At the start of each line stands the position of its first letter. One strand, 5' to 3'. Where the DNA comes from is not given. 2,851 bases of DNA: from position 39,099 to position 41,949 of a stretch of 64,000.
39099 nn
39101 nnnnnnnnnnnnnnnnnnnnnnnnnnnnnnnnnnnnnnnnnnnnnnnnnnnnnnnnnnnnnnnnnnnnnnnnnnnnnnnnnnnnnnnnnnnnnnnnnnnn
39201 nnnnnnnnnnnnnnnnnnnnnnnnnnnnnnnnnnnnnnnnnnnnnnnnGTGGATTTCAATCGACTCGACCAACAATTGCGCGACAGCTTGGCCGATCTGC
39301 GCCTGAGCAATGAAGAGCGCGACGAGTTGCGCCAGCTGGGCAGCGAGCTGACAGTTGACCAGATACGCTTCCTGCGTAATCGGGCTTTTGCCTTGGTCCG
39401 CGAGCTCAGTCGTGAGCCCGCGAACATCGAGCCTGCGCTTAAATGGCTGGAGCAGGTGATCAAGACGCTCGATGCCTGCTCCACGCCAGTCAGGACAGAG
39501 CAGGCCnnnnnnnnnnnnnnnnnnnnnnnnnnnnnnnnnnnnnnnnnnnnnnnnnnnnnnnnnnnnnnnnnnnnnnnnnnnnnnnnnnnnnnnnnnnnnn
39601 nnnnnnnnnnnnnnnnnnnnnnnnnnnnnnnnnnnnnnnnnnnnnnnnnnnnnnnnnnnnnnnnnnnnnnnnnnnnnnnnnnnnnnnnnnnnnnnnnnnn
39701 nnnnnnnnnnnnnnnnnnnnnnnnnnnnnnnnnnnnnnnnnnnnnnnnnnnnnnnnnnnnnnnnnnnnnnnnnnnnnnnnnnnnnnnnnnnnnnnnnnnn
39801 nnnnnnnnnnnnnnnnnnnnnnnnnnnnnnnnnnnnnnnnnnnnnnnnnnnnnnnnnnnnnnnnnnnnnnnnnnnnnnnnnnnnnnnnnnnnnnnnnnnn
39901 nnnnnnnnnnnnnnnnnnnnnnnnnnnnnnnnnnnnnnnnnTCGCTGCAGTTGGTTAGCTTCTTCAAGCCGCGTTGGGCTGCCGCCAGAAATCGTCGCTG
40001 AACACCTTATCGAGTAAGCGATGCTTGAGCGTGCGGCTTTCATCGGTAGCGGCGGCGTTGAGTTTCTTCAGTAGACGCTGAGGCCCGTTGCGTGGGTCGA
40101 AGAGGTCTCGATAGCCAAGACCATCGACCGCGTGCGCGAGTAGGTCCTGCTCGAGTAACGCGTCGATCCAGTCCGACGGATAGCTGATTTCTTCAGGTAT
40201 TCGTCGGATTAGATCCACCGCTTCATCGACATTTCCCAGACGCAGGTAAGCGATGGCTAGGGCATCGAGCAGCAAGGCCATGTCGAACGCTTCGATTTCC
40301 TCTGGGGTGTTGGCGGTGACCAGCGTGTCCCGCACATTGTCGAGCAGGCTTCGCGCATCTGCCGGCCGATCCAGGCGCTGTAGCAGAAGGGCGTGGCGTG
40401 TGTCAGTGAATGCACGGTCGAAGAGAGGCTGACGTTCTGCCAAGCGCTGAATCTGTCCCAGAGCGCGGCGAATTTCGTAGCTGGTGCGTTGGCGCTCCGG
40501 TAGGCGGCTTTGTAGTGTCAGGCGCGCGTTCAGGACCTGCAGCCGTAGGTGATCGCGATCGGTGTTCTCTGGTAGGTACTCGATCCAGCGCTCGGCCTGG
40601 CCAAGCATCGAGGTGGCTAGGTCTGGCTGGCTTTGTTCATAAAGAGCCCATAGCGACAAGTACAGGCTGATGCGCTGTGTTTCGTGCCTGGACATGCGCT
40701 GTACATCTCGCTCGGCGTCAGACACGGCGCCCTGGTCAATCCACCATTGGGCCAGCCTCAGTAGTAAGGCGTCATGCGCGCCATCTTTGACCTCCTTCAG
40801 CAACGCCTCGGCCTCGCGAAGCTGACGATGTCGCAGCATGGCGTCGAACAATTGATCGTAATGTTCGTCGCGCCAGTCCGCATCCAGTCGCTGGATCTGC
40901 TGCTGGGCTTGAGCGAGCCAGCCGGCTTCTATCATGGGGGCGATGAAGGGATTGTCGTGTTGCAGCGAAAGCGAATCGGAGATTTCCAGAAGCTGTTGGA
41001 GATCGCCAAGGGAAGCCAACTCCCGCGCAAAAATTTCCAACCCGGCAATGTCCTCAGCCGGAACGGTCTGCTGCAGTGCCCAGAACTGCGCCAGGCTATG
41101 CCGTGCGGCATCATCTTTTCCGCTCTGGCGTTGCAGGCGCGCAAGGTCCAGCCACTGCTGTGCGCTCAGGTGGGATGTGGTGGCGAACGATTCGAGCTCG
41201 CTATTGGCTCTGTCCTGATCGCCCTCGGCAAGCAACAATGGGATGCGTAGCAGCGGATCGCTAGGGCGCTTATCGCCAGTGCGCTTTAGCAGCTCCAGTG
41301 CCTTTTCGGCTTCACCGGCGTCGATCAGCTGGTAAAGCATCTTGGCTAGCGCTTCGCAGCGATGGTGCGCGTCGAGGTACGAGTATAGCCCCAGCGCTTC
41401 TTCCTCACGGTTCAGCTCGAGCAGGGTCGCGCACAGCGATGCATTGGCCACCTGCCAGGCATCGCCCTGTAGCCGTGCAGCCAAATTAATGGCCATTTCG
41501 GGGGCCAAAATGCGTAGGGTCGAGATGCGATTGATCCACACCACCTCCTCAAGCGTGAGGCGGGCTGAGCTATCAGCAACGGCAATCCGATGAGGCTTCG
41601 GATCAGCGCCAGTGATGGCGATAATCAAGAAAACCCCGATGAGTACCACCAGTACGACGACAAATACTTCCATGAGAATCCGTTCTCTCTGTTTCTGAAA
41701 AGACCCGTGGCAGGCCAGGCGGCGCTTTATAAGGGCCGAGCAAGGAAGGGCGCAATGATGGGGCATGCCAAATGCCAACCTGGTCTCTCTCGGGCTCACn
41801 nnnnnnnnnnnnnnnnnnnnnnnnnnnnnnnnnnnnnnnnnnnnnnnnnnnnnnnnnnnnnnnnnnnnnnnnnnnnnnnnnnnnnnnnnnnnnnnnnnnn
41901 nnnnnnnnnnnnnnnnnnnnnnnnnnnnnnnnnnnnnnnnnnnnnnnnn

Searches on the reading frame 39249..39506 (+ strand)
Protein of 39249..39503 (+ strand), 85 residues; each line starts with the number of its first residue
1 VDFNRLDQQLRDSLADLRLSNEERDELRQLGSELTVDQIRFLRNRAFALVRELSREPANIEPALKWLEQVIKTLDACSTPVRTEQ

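Call 49: search_protein_families(library=pfam, proteins=[window:39249-39503:+], max_evalue=10)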
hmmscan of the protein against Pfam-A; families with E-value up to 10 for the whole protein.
window:39249-39503:+ (85 aa): 1 family
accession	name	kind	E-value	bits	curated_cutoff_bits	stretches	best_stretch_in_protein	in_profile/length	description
PF11846.14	Wzy_C_2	-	0.17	12.3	28.5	1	20-73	88-142/191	Virulence factor membrane-bound polymerase, C-terminal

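Call 61: search_solved_structures(query=A4, max_evalue=10)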
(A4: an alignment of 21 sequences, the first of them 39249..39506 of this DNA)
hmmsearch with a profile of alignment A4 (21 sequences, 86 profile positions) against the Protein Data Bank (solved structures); distinct sequences matched with E-value up to 10: 7.
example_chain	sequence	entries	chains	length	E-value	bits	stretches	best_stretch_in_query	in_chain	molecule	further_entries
5t5h_x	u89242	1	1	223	0.004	20.5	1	19-80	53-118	Ribosomal protein L7a-like protein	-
8w2s_A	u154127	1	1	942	0.014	18.7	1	4-55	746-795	HNH nuclease domain-containing protein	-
6evl_A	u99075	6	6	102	0.3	14.5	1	47-85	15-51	Prolyl 4-hydroxylase subunit alpha-2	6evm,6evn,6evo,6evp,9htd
5xa5_A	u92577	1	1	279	0.43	14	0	24-73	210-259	Alpha-catenin-like protein hmp-1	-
5xv5_A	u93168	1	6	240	1.4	12.4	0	15-48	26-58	Conserved protein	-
9f5x_o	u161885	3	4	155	1.4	12.3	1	33-75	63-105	Putative NADH:ubiquinone oxidoreductase 17.8 kDa subunit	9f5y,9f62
5xux_A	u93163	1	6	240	1.4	12.3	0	15-48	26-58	Conserved protein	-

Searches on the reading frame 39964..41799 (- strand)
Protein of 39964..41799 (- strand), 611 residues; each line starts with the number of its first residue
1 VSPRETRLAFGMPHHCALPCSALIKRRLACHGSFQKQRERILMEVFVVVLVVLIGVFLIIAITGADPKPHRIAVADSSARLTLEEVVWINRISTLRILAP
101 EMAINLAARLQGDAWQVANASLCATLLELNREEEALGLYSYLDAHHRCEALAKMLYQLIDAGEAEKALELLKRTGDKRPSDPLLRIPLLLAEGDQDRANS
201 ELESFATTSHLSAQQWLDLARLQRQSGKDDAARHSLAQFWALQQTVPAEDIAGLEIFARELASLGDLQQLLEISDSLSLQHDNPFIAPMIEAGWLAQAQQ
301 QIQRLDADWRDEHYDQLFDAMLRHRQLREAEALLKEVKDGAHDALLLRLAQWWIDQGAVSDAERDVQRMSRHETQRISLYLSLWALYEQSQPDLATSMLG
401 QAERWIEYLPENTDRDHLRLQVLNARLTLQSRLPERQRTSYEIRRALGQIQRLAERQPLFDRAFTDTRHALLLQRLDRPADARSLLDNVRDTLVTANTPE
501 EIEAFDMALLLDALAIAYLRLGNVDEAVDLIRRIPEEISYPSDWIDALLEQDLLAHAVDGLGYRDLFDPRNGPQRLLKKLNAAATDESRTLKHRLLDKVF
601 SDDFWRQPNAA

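Call 6: search_protein_families(library=pfam, proteins=[window:39964-41799:-], max_evalue=0.01)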
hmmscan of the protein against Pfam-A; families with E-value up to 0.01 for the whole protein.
window:39964-41799:- (611 aa): 5 families
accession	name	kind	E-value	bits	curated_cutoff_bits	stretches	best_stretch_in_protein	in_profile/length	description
PF14559.12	TPR_19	-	1.2e-07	32.3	25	1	323-383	3-64/68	Tetratricopeptide repeat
PF13428.12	TPR_14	-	1.3e-05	25.9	23.5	0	510-534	3-27/44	Tetratricopeptide repeat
PF01535.26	PPR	-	1.8e-05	25.1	25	0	516-536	8-28/31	PPR repeat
PF13176.12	TPR_7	-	1.8e-05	24.9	27.9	0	511-533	2-24/36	Tetratricopeptide repeat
PF13174.12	TPR_6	-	0.0047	17.9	26.3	0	514-535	6-27/33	Tetratricopeptide repeat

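Call 7: search_protein_families(library=ncbifam, proteins=[window:39964-41799:-], max_evalue=0.01)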
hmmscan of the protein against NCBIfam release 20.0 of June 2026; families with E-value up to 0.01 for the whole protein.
window:39964-41799:- (611 aa): 2 families
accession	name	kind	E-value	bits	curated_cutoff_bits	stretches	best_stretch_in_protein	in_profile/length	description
TIGR00756.2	PPR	repeat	0.0001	22.2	20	0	517-539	9-31/35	pentatricopeptide repeat protein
NF052400.1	M48_BAM_BepA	equivalog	0.0055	15.5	570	0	159-244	352-440/483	beta-barrel assembly-enhancing protease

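Call 8: search_protein_families(library=padloc, proteins=[window:39964-41799:-], max_evalue=0.01)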
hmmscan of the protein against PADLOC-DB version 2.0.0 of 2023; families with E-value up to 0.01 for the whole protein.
window:39964-41799:- (611 aa): 0 families
